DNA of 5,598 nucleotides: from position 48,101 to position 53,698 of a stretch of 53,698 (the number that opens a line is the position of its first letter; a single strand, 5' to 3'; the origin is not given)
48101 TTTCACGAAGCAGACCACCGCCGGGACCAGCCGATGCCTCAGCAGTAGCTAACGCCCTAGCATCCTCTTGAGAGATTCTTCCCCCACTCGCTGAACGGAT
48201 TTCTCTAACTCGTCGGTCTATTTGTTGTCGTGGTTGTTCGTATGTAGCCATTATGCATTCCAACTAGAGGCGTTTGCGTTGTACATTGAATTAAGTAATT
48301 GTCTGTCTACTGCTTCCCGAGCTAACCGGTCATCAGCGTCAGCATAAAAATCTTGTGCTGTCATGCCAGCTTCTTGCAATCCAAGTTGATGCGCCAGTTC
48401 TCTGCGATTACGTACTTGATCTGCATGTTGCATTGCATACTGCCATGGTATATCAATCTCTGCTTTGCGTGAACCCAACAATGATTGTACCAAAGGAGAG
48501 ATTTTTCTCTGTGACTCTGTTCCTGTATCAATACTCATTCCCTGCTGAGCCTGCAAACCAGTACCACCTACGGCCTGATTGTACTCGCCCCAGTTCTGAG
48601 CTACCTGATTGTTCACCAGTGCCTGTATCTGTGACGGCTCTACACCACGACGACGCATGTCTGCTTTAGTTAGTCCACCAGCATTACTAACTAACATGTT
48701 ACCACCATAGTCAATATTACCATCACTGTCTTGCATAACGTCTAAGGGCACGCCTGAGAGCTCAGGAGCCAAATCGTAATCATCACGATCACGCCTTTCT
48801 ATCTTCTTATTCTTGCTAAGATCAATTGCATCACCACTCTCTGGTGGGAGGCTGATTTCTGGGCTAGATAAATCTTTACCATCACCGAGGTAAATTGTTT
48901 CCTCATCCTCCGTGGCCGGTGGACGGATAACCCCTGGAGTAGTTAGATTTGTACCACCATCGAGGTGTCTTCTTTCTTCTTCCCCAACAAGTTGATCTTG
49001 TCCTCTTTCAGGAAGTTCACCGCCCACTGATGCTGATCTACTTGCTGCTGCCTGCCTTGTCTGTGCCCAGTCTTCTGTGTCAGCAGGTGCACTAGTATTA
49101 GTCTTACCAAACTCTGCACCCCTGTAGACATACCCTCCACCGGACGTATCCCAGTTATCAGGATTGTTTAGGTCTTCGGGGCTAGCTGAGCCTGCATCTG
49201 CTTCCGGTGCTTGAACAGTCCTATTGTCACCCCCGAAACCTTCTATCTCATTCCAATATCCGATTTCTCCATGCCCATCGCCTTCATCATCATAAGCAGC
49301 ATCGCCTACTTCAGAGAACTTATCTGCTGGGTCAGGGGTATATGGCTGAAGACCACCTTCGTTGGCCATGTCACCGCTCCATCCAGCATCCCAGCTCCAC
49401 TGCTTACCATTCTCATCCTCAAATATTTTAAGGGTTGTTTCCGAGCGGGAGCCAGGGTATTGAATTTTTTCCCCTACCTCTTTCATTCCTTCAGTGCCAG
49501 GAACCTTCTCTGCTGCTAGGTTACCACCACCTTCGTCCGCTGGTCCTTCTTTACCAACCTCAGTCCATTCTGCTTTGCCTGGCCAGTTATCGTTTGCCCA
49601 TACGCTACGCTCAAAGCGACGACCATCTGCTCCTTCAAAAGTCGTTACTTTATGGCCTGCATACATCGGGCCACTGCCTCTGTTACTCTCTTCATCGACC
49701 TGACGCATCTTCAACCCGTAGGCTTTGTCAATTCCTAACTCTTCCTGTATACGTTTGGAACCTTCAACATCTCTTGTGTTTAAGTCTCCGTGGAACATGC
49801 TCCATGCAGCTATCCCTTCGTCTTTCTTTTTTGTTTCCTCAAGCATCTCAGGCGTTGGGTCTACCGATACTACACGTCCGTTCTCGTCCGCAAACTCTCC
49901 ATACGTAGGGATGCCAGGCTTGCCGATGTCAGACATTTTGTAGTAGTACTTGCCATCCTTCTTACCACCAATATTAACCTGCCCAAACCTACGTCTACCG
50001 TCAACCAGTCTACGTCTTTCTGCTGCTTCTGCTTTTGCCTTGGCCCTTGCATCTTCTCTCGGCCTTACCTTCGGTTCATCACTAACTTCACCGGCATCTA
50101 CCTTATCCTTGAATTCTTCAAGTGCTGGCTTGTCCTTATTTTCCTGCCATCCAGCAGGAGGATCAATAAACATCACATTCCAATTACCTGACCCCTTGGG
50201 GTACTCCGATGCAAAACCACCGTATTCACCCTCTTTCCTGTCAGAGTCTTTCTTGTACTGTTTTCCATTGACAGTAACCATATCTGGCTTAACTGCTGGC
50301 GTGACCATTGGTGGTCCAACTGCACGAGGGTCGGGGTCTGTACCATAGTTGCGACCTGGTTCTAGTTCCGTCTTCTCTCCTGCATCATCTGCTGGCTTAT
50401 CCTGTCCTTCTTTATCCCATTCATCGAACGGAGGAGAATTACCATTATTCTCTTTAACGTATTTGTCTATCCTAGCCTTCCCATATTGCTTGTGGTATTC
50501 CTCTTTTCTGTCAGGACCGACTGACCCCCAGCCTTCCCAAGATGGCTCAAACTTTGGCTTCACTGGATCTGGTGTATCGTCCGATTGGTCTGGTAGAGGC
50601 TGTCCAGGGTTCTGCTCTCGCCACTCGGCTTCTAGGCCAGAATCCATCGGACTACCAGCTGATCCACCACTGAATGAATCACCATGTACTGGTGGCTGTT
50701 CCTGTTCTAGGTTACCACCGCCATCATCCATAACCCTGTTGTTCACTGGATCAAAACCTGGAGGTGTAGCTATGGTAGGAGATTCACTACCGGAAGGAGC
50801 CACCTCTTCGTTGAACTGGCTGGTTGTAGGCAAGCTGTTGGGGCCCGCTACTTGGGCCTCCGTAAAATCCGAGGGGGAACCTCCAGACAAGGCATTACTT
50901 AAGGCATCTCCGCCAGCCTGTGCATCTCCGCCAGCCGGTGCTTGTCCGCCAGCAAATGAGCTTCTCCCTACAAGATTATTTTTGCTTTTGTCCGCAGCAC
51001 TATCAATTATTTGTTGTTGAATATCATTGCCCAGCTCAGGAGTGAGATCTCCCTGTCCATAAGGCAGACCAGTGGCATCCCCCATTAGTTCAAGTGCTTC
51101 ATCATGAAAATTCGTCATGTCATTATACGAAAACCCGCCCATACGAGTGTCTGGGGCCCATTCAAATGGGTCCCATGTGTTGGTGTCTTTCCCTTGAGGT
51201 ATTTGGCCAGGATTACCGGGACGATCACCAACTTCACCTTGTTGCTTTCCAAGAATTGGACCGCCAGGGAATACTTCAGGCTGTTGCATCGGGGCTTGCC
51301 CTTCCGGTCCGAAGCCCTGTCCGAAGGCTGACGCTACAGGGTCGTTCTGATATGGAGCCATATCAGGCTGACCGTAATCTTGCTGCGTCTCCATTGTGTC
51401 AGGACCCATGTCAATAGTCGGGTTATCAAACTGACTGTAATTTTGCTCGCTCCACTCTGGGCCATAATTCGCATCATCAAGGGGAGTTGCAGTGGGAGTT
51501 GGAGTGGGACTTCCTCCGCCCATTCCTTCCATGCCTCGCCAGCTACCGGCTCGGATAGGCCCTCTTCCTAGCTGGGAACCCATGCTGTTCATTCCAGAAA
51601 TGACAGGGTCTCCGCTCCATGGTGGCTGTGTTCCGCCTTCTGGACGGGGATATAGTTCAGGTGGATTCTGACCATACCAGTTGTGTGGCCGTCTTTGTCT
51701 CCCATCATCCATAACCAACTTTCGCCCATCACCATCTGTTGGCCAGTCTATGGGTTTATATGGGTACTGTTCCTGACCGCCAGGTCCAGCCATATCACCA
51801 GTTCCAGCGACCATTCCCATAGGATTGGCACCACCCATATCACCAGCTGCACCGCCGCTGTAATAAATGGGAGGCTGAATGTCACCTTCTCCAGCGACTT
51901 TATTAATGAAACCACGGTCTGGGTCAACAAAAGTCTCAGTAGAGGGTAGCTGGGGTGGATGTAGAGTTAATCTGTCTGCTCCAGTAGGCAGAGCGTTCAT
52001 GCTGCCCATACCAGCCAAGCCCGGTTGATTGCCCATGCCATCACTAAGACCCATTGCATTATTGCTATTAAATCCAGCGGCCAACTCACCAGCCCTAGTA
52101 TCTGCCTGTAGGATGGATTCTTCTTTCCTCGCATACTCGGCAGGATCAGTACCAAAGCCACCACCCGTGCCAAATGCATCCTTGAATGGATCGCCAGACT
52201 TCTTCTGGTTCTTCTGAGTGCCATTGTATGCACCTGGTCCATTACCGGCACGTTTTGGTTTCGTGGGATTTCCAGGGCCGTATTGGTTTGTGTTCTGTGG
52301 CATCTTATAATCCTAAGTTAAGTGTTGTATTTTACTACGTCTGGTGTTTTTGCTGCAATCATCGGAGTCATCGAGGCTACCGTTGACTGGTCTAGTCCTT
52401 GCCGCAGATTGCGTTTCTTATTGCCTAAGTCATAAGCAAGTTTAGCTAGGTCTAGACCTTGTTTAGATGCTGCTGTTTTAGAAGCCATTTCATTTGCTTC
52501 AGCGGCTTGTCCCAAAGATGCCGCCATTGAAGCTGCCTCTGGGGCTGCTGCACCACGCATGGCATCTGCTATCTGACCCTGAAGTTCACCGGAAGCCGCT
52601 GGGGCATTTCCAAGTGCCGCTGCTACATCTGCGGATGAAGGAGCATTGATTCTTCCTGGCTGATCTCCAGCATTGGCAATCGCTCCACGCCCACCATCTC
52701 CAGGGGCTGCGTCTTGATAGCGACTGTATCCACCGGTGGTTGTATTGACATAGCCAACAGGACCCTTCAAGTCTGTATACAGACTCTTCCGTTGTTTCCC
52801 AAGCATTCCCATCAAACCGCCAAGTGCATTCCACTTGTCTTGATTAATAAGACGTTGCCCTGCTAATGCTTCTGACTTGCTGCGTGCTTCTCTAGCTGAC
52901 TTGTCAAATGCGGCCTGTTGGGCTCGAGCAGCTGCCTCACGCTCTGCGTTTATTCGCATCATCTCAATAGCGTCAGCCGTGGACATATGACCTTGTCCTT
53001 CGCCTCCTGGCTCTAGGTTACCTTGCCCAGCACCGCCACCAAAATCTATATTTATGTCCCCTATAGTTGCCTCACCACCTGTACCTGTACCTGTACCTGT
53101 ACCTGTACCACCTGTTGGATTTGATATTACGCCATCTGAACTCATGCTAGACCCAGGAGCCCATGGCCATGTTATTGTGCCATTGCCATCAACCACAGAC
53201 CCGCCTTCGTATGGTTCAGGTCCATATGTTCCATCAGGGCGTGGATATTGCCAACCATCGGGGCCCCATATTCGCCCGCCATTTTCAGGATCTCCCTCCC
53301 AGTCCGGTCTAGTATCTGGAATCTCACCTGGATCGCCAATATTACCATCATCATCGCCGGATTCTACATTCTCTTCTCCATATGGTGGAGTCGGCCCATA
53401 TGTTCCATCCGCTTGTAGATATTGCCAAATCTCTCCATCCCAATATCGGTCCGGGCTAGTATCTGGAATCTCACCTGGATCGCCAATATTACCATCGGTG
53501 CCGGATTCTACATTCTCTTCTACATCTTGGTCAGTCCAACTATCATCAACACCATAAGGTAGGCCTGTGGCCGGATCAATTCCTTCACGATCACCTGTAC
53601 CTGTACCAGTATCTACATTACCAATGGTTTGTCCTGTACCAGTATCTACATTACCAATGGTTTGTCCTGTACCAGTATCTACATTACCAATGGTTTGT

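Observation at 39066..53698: Four contiguous giant low-complexity genes fill 36% of the genome, and no polymerase or lysin is recognisable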

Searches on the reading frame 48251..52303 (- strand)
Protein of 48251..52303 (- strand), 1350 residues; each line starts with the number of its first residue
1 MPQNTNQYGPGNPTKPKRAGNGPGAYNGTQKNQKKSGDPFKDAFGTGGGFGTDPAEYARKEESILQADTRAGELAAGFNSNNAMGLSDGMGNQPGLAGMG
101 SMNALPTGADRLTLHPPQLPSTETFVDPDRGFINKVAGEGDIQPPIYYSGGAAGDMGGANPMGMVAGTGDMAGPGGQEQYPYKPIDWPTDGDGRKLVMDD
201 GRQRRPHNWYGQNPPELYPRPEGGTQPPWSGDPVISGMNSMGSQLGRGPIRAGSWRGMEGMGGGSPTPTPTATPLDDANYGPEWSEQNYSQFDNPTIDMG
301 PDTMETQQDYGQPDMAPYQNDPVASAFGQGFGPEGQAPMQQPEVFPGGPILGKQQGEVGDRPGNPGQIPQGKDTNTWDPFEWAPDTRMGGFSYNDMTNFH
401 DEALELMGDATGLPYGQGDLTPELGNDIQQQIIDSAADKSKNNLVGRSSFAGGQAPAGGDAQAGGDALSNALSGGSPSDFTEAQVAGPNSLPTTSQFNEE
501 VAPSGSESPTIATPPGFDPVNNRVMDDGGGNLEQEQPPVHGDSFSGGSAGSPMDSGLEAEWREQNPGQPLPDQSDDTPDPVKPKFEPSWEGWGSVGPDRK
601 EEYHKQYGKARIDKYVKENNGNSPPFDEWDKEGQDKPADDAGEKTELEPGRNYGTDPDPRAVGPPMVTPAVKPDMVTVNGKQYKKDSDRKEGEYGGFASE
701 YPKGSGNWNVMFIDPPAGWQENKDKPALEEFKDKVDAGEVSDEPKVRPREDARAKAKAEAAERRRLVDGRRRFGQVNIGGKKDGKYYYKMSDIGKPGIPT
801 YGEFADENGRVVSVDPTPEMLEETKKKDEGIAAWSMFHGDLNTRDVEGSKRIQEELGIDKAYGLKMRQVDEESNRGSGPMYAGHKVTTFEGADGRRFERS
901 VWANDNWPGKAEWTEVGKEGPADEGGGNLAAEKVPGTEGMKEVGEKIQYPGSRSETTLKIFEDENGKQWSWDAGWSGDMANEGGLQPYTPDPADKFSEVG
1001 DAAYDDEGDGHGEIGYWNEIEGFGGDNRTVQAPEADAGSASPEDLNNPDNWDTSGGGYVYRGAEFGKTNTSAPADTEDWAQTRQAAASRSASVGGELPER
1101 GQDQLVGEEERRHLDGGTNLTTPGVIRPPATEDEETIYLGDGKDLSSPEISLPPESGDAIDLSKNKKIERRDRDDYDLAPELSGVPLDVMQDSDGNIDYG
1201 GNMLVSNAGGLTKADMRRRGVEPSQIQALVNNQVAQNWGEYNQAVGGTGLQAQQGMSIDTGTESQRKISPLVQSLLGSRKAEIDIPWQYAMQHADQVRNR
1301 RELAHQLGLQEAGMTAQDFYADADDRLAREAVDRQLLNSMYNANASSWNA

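Call 9: search_protein_families(library=pfam, proteins=[window:48251-52303:-], max_evalue=1)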
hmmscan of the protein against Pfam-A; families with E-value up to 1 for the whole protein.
window:48251-52303:- (1350 aa): 0 families

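Call 10: search_protein_families(library=phrogs, proteins=[window:48251-52303:-], max_evalue=0.1)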
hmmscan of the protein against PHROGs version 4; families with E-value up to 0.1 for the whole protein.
window:48251-52303:- (1350 aa): 0 families

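Call 22: search_solved_structures(query=window:48251-52303:-, max_evalue=1)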
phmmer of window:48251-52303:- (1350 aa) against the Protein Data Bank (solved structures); distinct sequences matched with E-value up to 1: 0.

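Call 70: find_encoding_contigs(protein=window:48251-52303:-, flank=10000, max_places=4)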
Protein window:48251-52303:- (1350 aa): no gene with exactly this product is on record in the collection.
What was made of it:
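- Tried and rejected: Exact-sequence lookup of gpB to resolve the repeat copy number in gpA: not on record (call 70).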

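Call 75: search_protein_families(library=ncbifam, max_evalue=0.01, proteins=[window:48251-52303:-])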
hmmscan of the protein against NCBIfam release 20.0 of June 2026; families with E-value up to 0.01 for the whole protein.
window:48251-52303:- (1350 aa): 0 families

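Call 120: search_dna_similar(query=window:48251-52303:-, collection=phages, mode=protein, max_evalue=0.001)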
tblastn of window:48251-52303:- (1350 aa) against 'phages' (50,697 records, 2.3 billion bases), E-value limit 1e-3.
No match.

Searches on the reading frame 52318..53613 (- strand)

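Call 9: search_protein_families(library=pfam, proteins=[window:52318-53613:-], max_evalue=1)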
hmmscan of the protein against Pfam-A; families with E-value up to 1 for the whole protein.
window:52318-53613:- (431 aa): 1 family
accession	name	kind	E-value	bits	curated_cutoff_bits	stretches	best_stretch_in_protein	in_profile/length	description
PF14882.11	INT_rpt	-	0.07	13.8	26.5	1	256-280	19-43/55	Integrase repeat unit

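Call 10: search_protein_families(library=phrogs, proteins=[window:52318-53613:-], max_evalue=0.1)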
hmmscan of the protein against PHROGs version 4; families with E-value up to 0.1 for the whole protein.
window:52318-53613:- (431 aa): 0 families

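Call 75: search_protein_families(library=ncbifam, max_evalue=0.01, proteins=[window:52318-53613:-])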
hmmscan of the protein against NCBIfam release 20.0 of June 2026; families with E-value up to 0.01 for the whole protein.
window:52318-53613:- (431 aa): 0 families
